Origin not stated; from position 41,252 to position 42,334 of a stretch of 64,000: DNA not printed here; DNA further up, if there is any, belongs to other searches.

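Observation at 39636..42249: AT-rich five-gene operon: three tandem paralogous small HTH proteins, a fourth HTH protein and a HEPN-like 260-aa protein; not assignable to any named system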

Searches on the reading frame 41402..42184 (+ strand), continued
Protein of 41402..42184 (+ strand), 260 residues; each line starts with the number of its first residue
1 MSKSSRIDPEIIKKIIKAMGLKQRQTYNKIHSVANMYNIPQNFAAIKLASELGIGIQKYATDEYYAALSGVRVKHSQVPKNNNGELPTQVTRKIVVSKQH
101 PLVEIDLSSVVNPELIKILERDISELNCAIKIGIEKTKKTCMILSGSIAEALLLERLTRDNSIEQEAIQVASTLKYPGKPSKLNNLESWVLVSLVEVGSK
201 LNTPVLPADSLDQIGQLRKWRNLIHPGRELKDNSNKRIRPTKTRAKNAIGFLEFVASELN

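Call 37: search_protein_families(library=pfam, alignment_id=A1, max_evalue=10)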
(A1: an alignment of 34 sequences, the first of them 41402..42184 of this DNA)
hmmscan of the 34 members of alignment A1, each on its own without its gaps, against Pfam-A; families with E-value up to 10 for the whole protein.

A. member 1, window:41402-42184:+ (260 aa): 1 family
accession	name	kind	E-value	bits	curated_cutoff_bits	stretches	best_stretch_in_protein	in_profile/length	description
PF15181.11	SMRP1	-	0.1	12.6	27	1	153-200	126-171/262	Spermatid-specific manchette-related protein 1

B. families by the number of members that match (of 34 scanned): 20 families
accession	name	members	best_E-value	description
PF09999.14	DUF2240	9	0.00012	Uncharacterized protein conserved in archaea (DUF2240)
PF21184.3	HAT1_C_fung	2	0.042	Fungal HAT1, C-terminal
PF01527.26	HTH_Tnp_1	1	0.016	Transposase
PF13551.12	HTH_29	1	0.029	Winged helix-turn helix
PF23620.1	KIAA0319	1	0.044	KIAA0319 C-terminal domain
PF08279.18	HTH_11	1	0.045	HTH domain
PF15747.10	DUF4687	1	0.064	Domain of unknown function (DUF4687)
PF10120.14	ThiN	1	0.082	Thiamine-phosphate synthase ThiN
PF11565.13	PorB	1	0.083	Alpha helical Porin B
PF15181.11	SMRP1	1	0.1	Spermatid-specific manchette-related protein 1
PF21531.3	Rv2175c_wHTH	1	0.1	DNA-binding protein Rv2175c, wHTH domain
PF02152.23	FolB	1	0.1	Dihydroneopterin aldolase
PF09020.15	YopE_N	1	0.11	YopE, N terminal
PF13671.12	AAA_33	1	0.11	AAA domain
PF11334.13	DUF3136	1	0.14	Protein of unknown function (DUF3136)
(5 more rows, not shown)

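Call 41: search_protein_families(library=pfam, proteins=[L054:134-967:+, L055:4007-4870:+, L058:4557-5357:+, L061:1248-2771:+, L060:3903-5450:+, L057:1008-1670:+, L068:212-1744:+, L014:4801-6396:+, P0080, L067:4716-5366:+], max_evalue=0.1)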
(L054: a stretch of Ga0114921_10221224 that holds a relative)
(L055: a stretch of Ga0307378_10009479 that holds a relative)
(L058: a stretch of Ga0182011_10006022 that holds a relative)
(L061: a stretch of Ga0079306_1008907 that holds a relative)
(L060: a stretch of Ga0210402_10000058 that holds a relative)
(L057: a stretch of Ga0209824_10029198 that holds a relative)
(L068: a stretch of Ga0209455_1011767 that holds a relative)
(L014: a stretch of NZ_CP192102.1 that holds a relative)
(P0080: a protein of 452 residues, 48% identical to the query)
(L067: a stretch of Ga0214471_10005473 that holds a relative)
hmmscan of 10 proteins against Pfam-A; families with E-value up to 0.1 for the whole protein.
L054:134-967:+ (277 aa): 2 families
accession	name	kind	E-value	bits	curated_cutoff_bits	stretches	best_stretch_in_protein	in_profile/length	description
PF24296.1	SrfA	-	0.015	15.8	27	0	174-193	49-68/73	SrfA protein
PF13763.11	DUF4167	-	0.07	13.8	25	0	15-61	31-77/78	Domain of unknown function (DUF4167)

L055:4007-4870:+ (287 aa): 0 families

L058:4557-5357:+ (266 aa): 3 families
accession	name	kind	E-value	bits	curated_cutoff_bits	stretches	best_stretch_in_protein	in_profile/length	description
PF22470.1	Histone_HNS_N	-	0.0015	18.8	24.5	1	167-192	50-75/79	H-NS histone-like proteins, N-terminal domain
PF08457.15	Sfi1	-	0.0099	14.9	22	1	159-239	82-162/570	Sfi1 spindle body protein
PF17448.7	YqaH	-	0.043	14.6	31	0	135-188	23-80/88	Uncharacterized YqaH-like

L061:1248-2771:+ (507 aa): 0 families

L060:3903-5450:+ (515 aa): 6 families
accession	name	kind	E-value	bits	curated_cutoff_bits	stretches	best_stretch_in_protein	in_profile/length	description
PF14516.12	AAA_35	-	1.2e-18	67.5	27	1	7-324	3-326/331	AAA-like domain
PF13401.12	AAA_22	-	0.00026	21.7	27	1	33-171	5-122/130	AAA domain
PF13173.12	AAA_14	-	0.00058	20.3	27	1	33-87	2-56/129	AAA domain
PF13191.12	AAA_16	-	0.0092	16.9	32.6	1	25-139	14-117/167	AAA ATPase domain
PF00448.28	SRP54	-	0.027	14.6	22.7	1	35-136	3-98/196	SRP54-type protein, GTPase domain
PF25199.1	nSTAND_NTPase5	-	0.045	14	34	0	25-61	27-70/145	Novel STAND NTPase 5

L057:1008-1670:+ (220 aa): 0 families

L068:212-1744:+ (510 aa): 4 families
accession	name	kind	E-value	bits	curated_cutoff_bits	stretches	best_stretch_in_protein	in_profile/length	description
PF14516.12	AAA_35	-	3.7e-20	72.4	27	1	25-338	3-326/331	AAA-like domain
PF13401.12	AAA_22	-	6.3e-06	27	27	1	54-186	8-122/130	AAA domain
PF13173.12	AAA_14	-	0.0013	19.2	27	1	52-150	3-76/129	AAA domain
PF13191.12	AAA_16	-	0.035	15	32.6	0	43-152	14-148/167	AAA ATPase domain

L014:4801-6396:+ (531 aa): 0 families

P0080 (452 aa): 4 families
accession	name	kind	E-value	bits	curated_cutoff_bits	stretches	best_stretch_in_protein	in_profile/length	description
PF00589.27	Phage_integrase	-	4.1e-24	85.7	27.1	1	108-248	3-150/172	Phage integrase family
PF13495.12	Phage_int_SAM_4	-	1.5e-13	51.4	27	1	9-90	3-84/85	Phage integrase, N-terminal SAM-like domain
PF02899.23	Phage_int_SAM_1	-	6.4e-05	23.6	22.3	1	11-63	4-59/83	Phage integrase, N-terminal SAM-like domain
PF17473.7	DUF5426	-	0.081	13.7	26.7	0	113-196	51-136/137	Family of unknown function (DUF5426)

L067:4716-5366:+ (216 aa): 0 families

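Call 75: search_dna_similar(query=window:41402-42184:+, collection=phages, mode=protein, max_evalue=0.001)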
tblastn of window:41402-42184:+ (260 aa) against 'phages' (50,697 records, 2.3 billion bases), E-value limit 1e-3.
No match.

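Call 76: search_dna_similar(query=window:41402-42184:+, collection=plasmids, mode=protein, max_evalue=0.001)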
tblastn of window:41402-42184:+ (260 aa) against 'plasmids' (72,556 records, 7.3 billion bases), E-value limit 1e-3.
No match.

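Call 77: fold_search(model_id=the predicted structure, library=pdb)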
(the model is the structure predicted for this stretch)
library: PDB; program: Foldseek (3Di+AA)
matches with E <= 10: 41; with E <= 0.001: 0
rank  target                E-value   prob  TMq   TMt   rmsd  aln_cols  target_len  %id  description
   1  9h3c                  4.0e-01  0.18  0.15  0.18  18.6       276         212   10  De novo designed alpha helical toroidal protein with a Ru-cofactor (released 2025-10-22)
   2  1o3u                  1.2e+00  0.77  0.27  0.52   8.8       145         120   12  Crystal structure of an hepn domain protein (tm0613) from thermotoga maritima at 1.75 A resolution (released 2003-04-22)
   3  4yxx                  1.5e+00  0.11  0.16  0.19  17.0       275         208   13  Computationally designed left-handed alpha/alpha toroid with 6 repeats (released 2015-12-16)
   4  5fsh_A                1.8e+00  0.15  0.27  0.17  14.5       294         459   12  Crystal structure of Thermus thermophilus Csm6 (released 2016-01-27)
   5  8c3w                  1.8e+00  0.11  0.16  0.20  17.0       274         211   10  Crystal structure of a computationally designed heme binding protein, dnHEM1 (released 2023-07-05)
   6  1ie9                  1.9e+00  0.07  0.15  0.16  16.7       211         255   10  Crystal Structure Of The Nuclear Receptor For Vitamin D Ligand Binding Domain Bound to MC1288 (released 2001-05-16)
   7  6ek4_D                2.3e+00  0.03  0.12  0.10  28.6       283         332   10  PaxB from Photorhabdus luminescens (released 2018-05-16)
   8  3b0t                  2.7e+00  0.07  0.16  0.17  17.5       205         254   12  Human VDR ligand binding domain in complex with maxacalcitol (released 2011-08-10)
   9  5yxb_A                2.7e+00  0.05  0.14  0.15  13.8       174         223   13  A ligand binding to FXR (released 2019-03-13)
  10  3g7d                  2.8e+00  0.23  0.14  0.09   5.1        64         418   22  Native PhpD with Cadmium Atoms (released 2009-06-09)
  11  8jbb_A                2.9e+00  0.14  0.28  0.17  14.5       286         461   13  Crystal Structure of the Csm6 from Thermus thermophilus HB8 in complex with A2>p (released 2023-12-13)
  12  3gbf                  3.1e+00  0.23  0.14  0.09   5.1        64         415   22  Phpd with cadmium complexed with hydroethylphosphonate (HEP) (released 2009-06-09)
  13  7qpp                  3.2e+00  0.06  0.15  0.16  16.8       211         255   10  High resolution structure of human VDR ligand binding domain in complex with calcitriol (released 2022-12-28)
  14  9gvf                  3.5e+00  0.06  0.15  0.18  18.8       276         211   10  Crystal structure of a computationally designed protein (released 2025-10-08)
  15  5yjc_A                3.7e+00  0.16  0.33  0.34  12.8       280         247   11  Structural insights into the CRISPR-Cas-associated ribonuclease activity of Staphylococcus epidermidis Csm6 (released 2018-10-17)
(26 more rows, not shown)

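Call 80: search_protein_families(library=pfam, proteins=[L016:2473-5010:+, L060:1318-3906:+, L014:1544-4402:+, L058:4083-4532:+, L055:3492-4010:+, L067:3731-4567:+, L066:3738-4481:+], max_evalue=0.01)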
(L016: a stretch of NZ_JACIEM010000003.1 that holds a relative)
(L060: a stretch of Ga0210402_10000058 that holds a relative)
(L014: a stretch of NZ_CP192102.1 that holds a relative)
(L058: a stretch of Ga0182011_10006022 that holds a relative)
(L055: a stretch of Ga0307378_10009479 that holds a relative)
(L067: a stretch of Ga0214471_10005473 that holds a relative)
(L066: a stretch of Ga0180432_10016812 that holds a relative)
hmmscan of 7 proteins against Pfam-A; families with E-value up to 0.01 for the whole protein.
L016:2473-5010:+ (845 aa): 7 families
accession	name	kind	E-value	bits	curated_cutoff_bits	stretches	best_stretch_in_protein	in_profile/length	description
PF13401.12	AAA_22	-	5.7e-11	43.3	27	1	531-664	6-130/130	AAA domain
PF01637.24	ATPase_2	-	4.1e-05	23.9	33.2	1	514-723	1-221/225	ATPase domain predominantly from Archaea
PF13191.12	AAA_16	-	8.4e-05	23.6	32.6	1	514-629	2-148/167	AAA ATPase domain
PF13173.12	AAA_14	-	0.00013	22.4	27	1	531-626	3-79/129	AAA domain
PF04556.18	DpnII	-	0.00017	21.5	23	1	12-275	4-276/278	DpnII restriction endonuclease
PF20703.3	nSTAND1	-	0.00032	20.9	27.1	1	512-704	14-208/379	Novel STAND NTPase 1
PF00004.35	AAA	-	0.0022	18.9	21.2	0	534-633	2-84/131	ATPase family associated with various cellular activities (AAA)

L060:1318-3906:+ (862 aa): 4 families
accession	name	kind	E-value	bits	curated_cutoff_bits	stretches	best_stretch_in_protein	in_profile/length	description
PF04556.18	DpnII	-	1.8e-08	34.5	23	1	16-275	8-274/278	DpnII restriction endonuclease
PF13401.12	AAA_22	-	1.2e-07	32.5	27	1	535-668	6-130/130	AAA domain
PF20703.3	nSTAND1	-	1.4e-05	25.3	27.1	1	515-781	13-276/379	Novel STAND NTPase 1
PF13191.12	AAA_16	-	0.00076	20.4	32.6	1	518-649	2-124/167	AAA ATPase domain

L014:1544-4402:+ (952 aa): 2 families
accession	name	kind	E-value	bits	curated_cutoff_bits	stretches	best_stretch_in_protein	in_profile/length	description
PF00082.27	Peptidase_S8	-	1.1e-12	48.3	21.8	1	571-654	188-288/288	Subtilase family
PF01483.27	P_proprotein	-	3.2e-08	34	21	1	843-946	7-86/86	Proprotein convertase P-domain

L058:4083-4532:+ (149 aa): 8 families
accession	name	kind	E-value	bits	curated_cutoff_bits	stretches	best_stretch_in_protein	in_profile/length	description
PF01047.28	MarR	-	1.1e-11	44.9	24.6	1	39-94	4-59/59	MarR family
PF22381.2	Staph_reg_Sar_Rot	-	4.6e-10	39.9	27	1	43-107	19-83/85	Transcriptional regulator SarA/Rot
PF12802.13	MarR_2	-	1.4e-09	38.4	27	1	35-92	2-60/61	MarR family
PF13463.12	HTH_27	-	6.9e-07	29.9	22.2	1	43-102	8-68/68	Winged helix DNA-binding domain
PF01978.25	TrmB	-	0.00058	20.1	25.6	1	46-91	17-59/68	Sugar-specific transcriptional regulator TrmB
PF04182.18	B-block_TFIIIC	-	0.00088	19.7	22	1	56-87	22-53/73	B-block binding subunit of TFIIIC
PF13412.12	HTH_24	-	0.0038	17.2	21.9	1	41-83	6-48/48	Winged helix-turn-helix DNA-binding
PF13730.12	HTH_36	-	0.0058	16.8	25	0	58-82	31-55/55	Helix-turn-helix domain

L055:3492-4010:+ (172 aa): 0 families

L067:3731-4567:+ (278 aa): 1 family
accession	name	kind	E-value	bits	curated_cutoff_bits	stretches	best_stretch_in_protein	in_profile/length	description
PF18165.6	pP_pnuc_1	-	6.5e-14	52.2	26.3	1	147-234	13-100/133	Predicted pPIWI-associating nuclease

L066:3738-4481:+ (247 aa): 0 families
